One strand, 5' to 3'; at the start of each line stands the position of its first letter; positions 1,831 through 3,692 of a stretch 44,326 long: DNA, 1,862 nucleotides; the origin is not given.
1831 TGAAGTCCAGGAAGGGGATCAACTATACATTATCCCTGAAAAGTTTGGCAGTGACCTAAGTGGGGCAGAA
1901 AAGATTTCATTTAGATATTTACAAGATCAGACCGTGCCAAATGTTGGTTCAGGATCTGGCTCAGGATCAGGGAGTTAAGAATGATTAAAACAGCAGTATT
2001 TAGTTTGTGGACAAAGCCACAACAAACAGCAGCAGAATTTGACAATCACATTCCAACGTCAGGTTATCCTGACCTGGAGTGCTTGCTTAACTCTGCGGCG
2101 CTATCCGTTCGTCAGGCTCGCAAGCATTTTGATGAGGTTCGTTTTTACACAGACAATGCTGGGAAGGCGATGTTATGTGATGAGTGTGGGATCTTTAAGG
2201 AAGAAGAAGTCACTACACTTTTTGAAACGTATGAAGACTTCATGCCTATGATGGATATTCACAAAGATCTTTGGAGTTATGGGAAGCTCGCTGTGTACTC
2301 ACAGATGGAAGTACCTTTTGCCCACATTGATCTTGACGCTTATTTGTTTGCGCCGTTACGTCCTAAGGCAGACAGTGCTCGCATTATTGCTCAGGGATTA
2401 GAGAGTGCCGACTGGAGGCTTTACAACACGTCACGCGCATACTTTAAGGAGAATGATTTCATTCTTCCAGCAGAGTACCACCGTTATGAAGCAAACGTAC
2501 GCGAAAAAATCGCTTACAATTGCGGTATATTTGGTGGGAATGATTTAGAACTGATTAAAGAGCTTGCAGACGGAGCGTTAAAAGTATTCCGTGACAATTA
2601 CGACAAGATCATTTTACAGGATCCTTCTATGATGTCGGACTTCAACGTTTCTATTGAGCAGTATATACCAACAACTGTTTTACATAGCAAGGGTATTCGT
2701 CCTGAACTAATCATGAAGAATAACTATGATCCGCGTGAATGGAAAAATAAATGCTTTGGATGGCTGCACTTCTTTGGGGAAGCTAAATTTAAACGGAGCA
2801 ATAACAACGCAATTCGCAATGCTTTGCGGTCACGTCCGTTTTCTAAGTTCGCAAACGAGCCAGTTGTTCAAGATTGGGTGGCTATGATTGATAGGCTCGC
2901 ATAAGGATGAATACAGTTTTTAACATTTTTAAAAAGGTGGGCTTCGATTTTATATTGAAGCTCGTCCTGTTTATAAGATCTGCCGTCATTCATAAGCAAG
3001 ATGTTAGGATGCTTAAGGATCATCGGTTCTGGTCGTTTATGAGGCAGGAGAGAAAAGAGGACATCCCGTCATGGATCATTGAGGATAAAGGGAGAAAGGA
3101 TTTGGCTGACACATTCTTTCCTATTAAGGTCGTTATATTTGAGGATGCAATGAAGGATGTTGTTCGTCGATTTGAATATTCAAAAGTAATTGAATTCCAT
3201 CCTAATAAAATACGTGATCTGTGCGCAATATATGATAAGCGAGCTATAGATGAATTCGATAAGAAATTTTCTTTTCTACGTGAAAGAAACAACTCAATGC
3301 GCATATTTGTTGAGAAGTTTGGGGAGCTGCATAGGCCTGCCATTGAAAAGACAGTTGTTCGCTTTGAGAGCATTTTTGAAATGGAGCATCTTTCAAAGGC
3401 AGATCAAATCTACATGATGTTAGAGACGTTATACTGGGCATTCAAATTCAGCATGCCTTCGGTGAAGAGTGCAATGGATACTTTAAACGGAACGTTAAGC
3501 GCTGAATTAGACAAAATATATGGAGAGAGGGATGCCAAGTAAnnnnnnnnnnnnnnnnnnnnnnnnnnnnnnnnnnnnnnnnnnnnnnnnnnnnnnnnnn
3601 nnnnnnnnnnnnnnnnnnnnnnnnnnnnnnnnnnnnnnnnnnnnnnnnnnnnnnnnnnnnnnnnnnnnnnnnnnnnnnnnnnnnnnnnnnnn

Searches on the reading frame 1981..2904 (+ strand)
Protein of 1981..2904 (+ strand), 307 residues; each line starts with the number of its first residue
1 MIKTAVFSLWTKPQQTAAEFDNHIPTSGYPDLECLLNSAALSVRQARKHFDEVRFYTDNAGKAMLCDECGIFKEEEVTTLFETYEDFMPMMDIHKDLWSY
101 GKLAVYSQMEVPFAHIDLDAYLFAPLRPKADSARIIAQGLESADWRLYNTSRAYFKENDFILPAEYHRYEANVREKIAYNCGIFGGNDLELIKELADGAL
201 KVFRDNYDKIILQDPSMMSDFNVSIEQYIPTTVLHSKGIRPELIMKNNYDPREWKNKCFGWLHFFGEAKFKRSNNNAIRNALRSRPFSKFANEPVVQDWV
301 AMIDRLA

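Call 22: search_protein_families(library=phrogs, proteins=[window:1981-2904:+], max_evalue=0.01)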
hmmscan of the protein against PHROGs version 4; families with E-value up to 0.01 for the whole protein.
window:1981-2904:+ (307 aa): 0 families

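Call 24: find_related_loci(query=window:1981-2904:+, collection=viral_contigs, flank=6000)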
Query window:1981-2904:+ (307 aa) in viral_contigs; peptide patterns used: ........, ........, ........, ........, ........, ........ (x = any residue, [..] = any of these).
3 stretches matched a pattern, but none encodes a relative of the query by tblastn (E <= 1e-3).

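Call 38: search_protein_families(library=pfam, proteins=[window:1981-2904:+], max_evalue=0.01)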
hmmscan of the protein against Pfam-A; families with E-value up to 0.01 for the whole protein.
window:1981-2904:+ (307 aa): 1 family
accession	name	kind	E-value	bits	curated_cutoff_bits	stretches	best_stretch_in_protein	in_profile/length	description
PF20508.3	DUF6734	-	1.8e-38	133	27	1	6-284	4-274/286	Family of unknown function (DUF6734)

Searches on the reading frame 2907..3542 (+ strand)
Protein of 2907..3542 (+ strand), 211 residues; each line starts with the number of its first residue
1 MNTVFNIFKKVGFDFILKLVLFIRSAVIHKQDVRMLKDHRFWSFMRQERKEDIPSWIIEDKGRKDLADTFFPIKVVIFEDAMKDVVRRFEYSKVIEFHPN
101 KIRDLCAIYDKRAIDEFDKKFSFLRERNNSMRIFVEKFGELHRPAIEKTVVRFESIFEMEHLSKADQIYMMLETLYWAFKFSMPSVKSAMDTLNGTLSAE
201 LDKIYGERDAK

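Call 14: find_related_loci(query=window:2907-3542:+, collection=viral_contigs, flank=3000)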
Query window:2907-3542:+ (211 aa) in viral_contigs; peptide patterns used: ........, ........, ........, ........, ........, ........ (x = any residue, [..] = any of these).
16 stretches matched a pattern, but none encodes a relative of the query by tblastn (E <= 1e-3).

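Call 16: find_encoding_contigs(protein=window:2907-3542:+, flank=5000, max_places=10)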
Protein window:2907-3542:+ (211 aa): 2 contigs read that carry it; 1 place shown.
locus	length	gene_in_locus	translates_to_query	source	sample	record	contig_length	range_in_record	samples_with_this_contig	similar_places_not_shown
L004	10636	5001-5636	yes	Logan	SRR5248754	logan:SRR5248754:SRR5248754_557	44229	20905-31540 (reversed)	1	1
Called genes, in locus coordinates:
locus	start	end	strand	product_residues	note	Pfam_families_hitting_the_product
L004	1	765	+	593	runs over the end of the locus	-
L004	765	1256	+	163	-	-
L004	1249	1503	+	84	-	-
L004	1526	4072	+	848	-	-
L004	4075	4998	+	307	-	PF20508:DUF6734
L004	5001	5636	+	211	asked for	-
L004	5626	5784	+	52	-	-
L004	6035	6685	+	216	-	PF05838:Glyco_hydro_108, PF09374:PG_binding_3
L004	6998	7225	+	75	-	-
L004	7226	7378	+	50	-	-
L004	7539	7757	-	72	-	-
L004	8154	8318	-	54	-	-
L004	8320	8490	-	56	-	-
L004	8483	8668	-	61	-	-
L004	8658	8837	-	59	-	-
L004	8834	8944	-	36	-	-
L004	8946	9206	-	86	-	-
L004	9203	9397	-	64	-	-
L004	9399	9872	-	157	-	-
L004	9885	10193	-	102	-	-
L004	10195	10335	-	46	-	-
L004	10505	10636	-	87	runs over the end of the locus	-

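Call 17: find_homologous_proteins(query=window:2907-3542:+)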
Query window:2907-3542:+ (211 aa): 2 proteins with E <= 0.001 among 57 candidates.
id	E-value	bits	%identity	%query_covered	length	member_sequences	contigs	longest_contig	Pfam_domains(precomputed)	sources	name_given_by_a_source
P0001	5.4e-134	462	100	100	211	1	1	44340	-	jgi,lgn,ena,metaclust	metaclust:\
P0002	5.9e-104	364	100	79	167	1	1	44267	-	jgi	-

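Call 22: search_protein_families(library=phrogs, proteins=[window:2907-3542:+], max_evalue=0.01)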
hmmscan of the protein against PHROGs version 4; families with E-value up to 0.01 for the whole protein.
window:2907-3542:+ (211 aa): 1 family
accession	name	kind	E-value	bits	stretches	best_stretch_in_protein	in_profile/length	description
phrog_27193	-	unknown function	0.0012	19.9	1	94-152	30-83/108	-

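Call 32: search_protein_families(library=phrogs, proteins=[L004:1526-4072:+], max_evalue=0.001)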
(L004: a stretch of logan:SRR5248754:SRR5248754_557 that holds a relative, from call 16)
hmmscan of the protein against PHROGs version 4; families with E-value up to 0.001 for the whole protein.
L004:1526-4072:+ (848 aa): 6 families
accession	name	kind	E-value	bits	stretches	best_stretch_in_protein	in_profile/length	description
phrog_24595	-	head and packaging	1.9e-11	45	1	28-123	47-139/325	virion structural protein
phrog_30390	-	unknown function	2.5e-07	30.5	1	20-261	525-754/766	-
phrog_2647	-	head and packaging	2.1e-06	28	1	27-130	120-223/336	head decoration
phrog_17264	-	unknown function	5.6e-06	27.2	1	28-127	1-96/147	-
phrog_11518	-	tail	6.6e-06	25.6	1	28-100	169-237/812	tail fiber protein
phrog_14570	-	unknown function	0.00036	20.3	1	41-99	181-239/540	-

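Call 38: search_protein_families(library=pfam, proteins=[window:2907-3542:+], max_evalue=0.01)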
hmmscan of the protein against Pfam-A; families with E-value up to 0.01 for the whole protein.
window:2907-3542:+ (211 aa): 0 families

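Call 58: predict_structure(protein=window:2907-3542:+)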
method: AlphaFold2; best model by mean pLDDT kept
length: 211 residues; sequences in the alignment: 1
mean_pLDDT: 37.7   pTM: 0.27
mean pLDDT of the five models: 37.7, 35.3, 35.0, 33.8, 31.8
residues with pLDDT >= 90: 0; 70-90: 0; 50-70: 18; < 50: 193
segments of 3 or more residues with pLDDT < 50: 1-114, 116-143, 164-170, 179-211
pLDDT, mean of each block of 10 residues (from residue 1): 28 36 33 34 34 29 29 25 28 28 34 44 35 41 50 56 48 50 43 44 44 44
secondary structure, 60 per line:
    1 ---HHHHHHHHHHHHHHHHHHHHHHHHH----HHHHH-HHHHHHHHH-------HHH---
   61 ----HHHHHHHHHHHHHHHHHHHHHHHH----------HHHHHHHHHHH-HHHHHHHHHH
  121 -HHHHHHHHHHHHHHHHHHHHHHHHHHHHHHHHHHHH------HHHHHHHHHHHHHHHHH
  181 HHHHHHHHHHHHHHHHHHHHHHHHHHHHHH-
elements in order: H4-28 H33-37 H39-47 H65-88 H99-109 H111-120 H122-157 H164-210

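Call 70: search_protein_representatives(protein=window:2907-3542:+)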
Query: 211 residues. Proteins with E-value up to 0.001 (for the whole library): 18; up to 1e-10: 3; up to 1e-30: 1. The best 18 are listed.
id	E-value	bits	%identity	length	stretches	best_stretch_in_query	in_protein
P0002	1.9e-104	364.0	100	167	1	45-211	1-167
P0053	8.2e-25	104.1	33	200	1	22-205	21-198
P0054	5.7e-20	88.3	34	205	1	9-203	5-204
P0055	3.6e-09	53.0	32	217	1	33-208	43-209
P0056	8.6e-07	45.2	30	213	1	69-203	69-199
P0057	3.2e-06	43.4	30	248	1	35-208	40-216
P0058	7.2e-06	42.2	25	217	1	26-199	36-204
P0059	2.6e-05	40.4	24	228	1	31-206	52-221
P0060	3.9e-05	39.9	29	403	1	36-202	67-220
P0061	5.2e-05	39.4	25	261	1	33-198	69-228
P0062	1.3e-04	38.1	25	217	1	35-198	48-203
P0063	1.3e-04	38.1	27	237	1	22-199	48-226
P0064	1.7e-04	37.7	25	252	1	36-150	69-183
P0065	1.7e-04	37.7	25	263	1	36-198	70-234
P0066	2.4e-04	37.3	29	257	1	31-203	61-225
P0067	3.4e-04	36.8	27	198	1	24-203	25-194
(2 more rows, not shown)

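Call 71: find_encoding_contigs(protein=P0053, flank=6000, max_places=4)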
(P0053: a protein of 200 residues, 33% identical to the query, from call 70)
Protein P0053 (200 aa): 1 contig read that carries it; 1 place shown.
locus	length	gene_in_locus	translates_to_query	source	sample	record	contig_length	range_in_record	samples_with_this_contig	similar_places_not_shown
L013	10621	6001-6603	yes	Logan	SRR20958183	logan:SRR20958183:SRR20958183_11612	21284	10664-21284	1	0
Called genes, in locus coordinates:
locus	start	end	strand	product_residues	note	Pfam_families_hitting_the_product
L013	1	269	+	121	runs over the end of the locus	PF10934:Sheath_initiator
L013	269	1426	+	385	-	-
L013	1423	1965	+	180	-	PF11041:Phage_Wedge1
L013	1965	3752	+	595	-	PF08450:SGL (faint)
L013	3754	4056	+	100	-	PF16778:Phage_tail_APC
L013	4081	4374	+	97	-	-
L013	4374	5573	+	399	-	-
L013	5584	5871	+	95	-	-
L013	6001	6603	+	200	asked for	-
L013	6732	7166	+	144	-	PF00959:Phage_lysozyme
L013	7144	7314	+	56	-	-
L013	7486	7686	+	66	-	-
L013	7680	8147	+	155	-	-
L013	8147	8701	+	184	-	PF00959:Phage_lysozyme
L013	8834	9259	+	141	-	-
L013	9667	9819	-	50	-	-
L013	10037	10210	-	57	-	-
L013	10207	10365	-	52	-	-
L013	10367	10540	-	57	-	-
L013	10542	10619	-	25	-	?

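Call 72: find_encoding_contigs(protein=P0054, flank=6000, max_places=4)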
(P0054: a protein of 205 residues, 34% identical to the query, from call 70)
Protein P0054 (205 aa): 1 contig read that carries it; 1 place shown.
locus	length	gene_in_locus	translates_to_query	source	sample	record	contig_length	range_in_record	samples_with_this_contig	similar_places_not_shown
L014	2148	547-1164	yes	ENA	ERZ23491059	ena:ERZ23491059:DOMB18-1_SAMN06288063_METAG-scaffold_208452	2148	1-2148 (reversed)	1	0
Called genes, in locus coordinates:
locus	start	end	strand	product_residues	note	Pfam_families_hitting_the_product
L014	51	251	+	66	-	-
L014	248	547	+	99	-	-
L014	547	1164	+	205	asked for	-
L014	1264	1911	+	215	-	PF05838:Glyco_hydro_108, PF09374:PG_binding_3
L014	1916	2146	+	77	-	?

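Call 76: find_encoding_contigs(protein=P0055, flank=5000, max_places=3)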
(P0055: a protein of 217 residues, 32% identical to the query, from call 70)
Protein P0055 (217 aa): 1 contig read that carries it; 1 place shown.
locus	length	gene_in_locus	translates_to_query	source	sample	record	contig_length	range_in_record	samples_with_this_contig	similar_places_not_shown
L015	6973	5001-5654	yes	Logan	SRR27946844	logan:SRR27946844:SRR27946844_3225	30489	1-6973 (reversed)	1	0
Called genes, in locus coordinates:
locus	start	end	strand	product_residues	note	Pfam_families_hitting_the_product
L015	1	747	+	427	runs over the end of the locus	PF09931:Phage_phiJL001_Gp84_N, PF09356:Phage_BR0599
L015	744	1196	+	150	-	PF00877:NLPC_P60 (weak)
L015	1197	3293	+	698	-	PF13550:Phage-tail_3, PF23666:Rcc01698_C, PF04513:Baculo_PEP_C (weak)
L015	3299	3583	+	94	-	-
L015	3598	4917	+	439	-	PF13385:Laminin_G_3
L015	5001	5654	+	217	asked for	-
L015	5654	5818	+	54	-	-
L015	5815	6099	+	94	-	-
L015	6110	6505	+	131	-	PF08291:Peptidase_M15_3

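Call 77: find_encoding_contigs(protein=P0056, flank=5000, max_places=3)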
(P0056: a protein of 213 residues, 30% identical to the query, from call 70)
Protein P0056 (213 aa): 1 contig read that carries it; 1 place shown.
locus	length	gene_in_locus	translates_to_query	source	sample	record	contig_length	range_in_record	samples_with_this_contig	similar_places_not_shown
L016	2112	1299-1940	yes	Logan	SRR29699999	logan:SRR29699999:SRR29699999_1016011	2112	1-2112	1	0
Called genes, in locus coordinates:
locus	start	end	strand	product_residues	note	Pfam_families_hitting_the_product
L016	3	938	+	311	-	?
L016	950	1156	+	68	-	-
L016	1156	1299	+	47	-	-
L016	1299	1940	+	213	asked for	-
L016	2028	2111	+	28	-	?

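Call 78: find_encoding_contigs(protein=P0057, flank=5000, max_places=3)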
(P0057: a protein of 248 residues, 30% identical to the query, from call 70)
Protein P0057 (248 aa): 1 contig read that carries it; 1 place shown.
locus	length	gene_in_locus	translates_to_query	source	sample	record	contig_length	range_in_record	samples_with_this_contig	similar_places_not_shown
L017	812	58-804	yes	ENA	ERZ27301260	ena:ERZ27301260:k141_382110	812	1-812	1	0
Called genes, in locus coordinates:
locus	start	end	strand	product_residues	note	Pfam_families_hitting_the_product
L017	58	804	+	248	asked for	-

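Call 82: search_protein_families(library=pfam, alignment_id=A1, max_evalue=0.01)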
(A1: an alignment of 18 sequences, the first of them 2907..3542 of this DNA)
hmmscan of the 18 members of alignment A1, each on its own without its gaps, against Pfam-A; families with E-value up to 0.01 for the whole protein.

A. member 1, window:2907-3542:+ (211 aa): 0 families

B. families by the number of members that match (of 18 scanned): 1 family
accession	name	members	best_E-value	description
PF24838.2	8xMP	1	0.0022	Octameric membrane protein family (8xMP)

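Call 83: search_protein_families(library=phrogs, alignment_id=A1, max_evalue=0.01)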
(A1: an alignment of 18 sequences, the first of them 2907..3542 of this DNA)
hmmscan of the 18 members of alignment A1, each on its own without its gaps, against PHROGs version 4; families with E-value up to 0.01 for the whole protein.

A. member 1, window:2907-3542:+ (211 aa): 1 family
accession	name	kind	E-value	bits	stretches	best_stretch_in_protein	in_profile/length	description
phrog_27193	-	unknown function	0.0012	19.9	1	94-152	30-83/108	-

B. families by the number of members that match (of 18 scanned): 2 families
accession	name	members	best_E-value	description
phrog_18926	-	15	4.2e-29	-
phrog_27193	-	1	0.0012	-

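Call 84: search_solved_structures(query=A1, max_evalue=10)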
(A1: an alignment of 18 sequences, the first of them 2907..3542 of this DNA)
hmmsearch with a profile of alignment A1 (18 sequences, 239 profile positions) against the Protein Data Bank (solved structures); distinct sequences matched with E-value up to 10: 1.
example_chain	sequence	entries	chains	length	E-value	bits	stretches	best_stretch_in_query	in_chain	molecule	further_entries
1vf6_A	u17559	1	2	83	0.019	17.4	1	164-224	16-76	PALS1-associated tight junction protein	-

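Call 87: find_related_loci(query=A2, collection=viral_contigs, flank=3000)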
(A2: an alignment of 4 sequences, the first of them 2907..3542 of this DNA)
Query A2 (211 aa) in viral_contigs; peptide patterns used: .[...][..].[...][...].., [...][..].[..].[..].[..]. (x = any residue, [..] = any of these).
274 stretches matched a pattern, but none encodes a relative of the query by tblastn (E <= 1e-3).

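Call 88: find_related_loci(query=A2, collection=metagenome_contigs, flank=3000)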
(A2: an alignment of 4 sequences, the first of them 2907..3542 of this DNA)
Query A2 (211 aa) in metagenome_contigs; peptide patterns used: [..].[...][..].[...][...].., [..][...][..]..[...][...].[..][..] (x = any residue, [..] = any of these).
236 stretches matched a pattern, but none encodes a relative of the query by tblastn (E <= 1e-3).

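Call 92: search_dna_similar(query=L013:6693-7166:+, collection=phages, mode=protein, max_rows=12)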
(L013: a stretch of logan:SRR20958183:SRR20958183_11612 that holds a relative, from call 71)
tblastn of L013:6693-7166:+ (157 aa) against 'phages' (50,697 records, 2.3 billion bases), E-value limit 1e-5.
Records with a match: 44; places in all: 44; records where one place covers at least 80% of the query: 0.
Best place of each record, by identity: <60% 44.
By first word of the organism name: Pseudomonas 25; Acinetobacter 18; Providencia 1.
By host as written in the record: Pseudomonas putida KT2440 and Paw85 25; Acinetobacter baumannii 9; Acinetobacter sp. 3; Acinetobacter baumannii YMC/13/01/C62 2; Acinetobacter johnsonii 2; Acinetobacter baumannii AB10 1; Acinetobacter baumannii strain KZ-1102 1; Providencia stuartii 1.
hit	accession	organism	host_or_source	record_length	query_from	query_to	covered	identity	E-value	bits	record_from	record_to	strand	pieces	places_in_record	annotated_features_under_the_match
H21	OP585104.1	Acinetobacter phage vB_AbaM_BP10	Acinetobacter baumannii AB10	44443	29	131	66%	33.3%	4e-7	54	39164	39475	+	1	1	lysozyme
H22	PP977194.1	Acinetobacter phage vB_AbaM-SPB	Acinetobacter baumannii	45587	29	131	66%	33.3%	4e-7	54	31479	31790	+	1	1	endolysin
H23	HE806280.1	Acinetobacter phage AP22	Acinetobacter baumannii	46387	29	131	66%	33.3%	4e-7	54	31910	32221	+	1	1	putative endolysin/autolysin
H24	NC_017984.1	Acinetobacter phage AP22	Acinetobacter baumannii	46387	29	131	66%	33.3%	4e-7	54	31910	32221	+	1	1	endolysin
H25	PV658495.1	Acinetobacter phage TT23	Acinetobacter baumannii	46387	29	131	66%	33.3%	4e-7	54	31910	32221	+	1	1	endolysin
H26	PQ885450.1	Acinetobacter phage phi1_092006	Acinetobacter baumannii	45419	29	131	66%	33.3%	5e-7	54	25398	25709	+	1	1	endolysin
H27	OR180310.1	Acinetobacter phage A832.1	Acinetobacter baumannii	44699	29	131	66%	33.3%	5e-7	54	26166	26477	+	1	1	lysozyme R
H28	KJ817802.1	Acinetobacter phage YMC-13-01-C62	Acinetobacter baumannii YMC/13/01/C62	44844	29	131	66%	33.3%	5e-7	54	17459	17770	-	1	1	putative endolysin/autolysin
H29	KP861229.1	Acinetobacter phage YMC11/12/R2315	Acinetobacter sp.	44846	29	131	66%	33.3%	5e-7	54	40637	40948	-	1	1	putative endolysin/autolysin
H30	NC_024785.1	Acinetobacter phage YMC-13-01-C62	Acinetobacter baumannii YMC/13/01/C62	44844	29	131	66%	33.3%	5e-7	54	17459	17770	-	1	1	endolysin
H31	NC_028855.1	Acinetobacter phage YMC11/12/R2315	Acinetobacter sp.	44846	29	131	66%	33.3%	5e-7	54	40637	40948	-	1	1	endolysin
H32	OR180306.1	Acinetobacter phage P115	Acinetobacter baumannii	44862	29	131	66%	33.3%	5e-7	54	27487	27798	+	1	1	lysozyme R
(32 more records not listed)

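Call 97: find_encoding_contigs(protein=P0067, flank=3000, max_places=3)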
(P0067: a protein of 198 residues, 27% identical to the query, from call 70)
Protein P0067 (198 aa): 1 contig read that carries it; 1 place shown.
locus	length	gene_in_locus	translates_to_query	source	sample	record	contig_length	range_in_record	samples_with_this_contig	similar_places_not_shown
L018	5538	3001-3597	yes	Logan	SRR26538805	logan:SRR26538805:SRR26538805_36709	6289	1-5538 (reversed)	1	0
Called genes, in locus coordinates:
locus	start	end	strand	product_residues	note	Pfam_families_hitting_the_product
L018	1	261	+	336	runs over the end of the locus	?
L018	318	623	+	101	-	-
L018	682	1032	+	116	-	-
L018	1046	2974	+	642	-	-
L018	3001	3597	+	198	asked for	-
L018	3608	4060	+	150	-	-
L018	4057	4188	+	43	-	-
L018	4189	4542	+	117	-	-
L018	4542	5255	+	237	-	PF23961:Phage_tail_terminator_9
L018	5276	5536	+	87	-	?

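Call 98: find_encoding_contigs(protein=P0058, flank=3000, max_places=3)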
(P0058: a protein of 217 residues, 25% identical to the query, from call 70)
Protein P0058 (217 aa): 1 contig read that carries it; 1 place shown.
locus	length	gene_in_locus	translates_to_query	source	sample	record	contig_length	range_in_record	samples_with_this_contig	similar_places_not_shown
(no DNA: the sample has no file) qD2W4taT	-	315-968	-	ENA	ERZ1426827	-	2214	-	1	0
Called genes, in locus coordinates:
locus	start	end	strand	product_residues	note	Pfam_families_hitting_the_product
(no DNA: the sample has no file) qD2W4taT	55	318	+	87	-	-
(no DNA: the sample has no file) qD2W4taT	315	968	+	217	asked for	-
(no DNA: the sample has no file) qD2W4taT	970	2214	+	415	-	?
